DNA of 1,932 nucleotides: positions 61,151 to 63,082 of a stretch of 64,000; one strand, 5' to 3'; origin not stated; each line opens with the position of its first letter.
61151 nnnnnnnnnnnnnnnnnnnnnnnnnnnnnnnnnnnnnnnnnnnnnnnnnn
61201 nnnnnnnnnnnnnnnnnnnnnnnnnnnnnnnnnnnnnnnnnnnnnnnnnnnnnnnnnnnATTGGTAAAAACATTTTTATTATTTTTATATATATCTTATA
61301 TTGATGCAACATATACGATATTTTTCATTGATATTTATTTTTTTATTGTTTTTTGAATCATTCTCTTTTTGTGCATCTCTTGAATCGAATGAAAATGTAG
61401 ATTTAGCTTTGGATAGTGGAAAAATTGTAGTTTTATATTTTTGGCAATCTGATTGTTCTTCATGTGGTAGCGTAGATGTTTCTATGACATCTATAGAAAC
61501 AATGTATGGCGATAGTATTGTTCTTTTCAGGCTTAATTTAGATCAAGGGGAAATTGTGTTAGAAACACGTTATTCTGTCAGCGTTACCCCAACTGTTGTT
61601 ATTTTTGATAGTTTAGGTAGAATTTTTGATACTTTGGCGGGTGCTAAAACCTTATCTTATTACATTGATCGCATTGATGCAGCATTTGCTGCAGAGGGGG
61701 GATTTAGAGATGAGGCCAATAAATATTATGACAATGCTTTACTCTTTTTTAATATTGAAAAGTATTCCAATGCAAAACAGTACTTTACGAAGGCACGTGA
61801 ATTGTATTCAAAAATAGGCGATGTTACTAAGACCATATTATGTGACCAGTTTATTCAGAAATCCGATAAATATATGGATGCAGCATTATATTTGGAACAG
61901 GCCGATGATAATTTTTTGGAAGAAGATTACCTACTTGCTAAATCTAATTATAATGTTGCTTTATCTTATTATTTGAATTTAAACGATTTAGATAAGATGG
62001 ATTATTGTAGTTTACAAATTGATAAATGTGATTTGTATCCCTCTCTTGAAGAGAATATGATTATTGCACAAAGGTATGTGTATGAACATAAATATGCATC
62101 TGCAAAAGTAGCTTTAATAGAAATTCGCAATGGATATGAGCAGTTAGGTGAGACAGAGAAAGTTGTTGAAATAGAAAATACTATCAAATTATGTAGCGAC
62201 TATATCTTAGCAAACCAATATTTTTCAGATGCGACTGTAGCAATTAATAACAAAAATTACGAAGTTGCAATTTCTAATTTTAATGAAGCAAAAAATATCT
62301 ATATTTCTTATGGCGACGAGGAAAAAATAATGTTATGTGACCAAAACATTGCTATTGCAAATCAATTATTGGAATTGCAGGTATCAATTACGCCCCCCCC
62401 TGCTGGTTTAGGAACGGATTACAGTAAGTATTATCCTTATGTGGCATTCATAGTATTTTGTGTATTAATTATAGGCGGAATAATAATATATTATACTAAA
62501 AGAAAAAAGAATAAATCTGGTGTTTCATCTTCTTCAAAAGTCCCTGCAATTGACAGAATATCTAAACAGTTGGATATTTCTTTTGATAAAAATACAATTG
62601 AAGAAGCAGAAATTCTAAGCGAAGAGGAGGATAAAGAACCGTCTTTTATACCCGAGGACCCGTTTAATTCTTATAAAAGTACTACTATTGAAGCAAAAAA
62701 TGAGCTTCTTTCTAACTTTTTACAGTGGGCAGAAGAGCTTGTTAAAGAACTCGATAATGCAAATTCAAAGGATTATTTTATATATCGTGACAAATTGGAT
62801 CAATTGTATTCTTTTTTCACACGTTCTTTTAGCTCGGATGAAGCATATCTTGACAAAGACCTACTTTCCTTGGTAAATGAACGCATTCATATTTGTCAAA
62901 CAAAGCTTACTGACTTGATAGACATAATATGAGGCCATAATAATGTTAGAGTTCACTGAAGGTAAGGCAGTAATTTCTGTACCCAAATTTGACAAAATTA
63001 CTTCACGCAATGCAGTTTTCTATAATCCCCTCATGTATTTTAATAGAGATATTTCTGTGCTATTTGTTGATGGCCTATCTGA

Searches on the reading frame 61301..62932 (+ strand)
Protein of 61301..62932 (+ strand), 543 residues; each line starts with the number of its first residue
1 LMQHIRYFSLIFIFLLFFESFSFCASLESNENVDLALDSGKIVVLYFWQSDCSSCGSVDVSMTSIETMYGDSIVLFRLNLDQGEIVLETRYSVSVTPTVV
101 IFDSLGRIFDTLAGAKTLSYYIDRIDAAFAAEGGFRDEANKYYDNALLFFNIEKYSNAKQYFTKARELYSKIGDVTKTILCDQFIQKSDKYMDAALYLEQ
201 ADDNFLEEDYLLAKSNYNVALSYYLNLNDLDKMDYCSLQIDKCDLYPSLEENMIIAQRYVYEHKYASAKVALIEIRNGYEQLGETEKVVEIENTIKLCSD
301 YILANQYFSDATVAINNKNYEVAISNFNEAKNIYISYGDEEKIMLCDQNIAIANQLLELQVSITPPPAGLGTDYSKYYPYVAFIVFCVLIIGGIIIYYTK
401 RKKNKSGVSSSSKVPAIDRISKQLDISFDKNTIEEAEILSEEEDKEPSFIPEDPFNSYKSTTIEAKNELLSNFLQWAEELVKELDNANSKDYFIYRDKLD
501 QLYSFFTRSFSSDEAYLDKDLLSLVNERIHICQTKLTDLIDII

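Call 8: search_protein_families(library=pfam, proteins=[window:61301-62932:+], max_evalue=0.01)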
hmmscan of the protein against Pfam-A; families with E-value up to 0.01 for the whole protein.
window:61301-62932:+ (543 aa): 4 families
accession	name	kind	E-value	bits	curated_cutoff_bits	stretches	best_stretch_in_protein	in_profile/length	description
PF00085.26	Thioredoxin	-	1.6e-05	25.3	23.5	1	36-119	13-95/103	Thioredoxin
PF13905.12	Thioredoxin_8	-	2.9e-05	24.7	27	0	40-81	1-44/94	Thioredoxin-like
PF13098.12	Thioredoxin_2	-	0.0015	19.3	27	0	38-116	3-95/104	Thioredoxin-like domain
PF13424.12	TPR_12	-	0.0017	18.9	30.1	0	138-174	2-40/77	Tetratricopeptide repeat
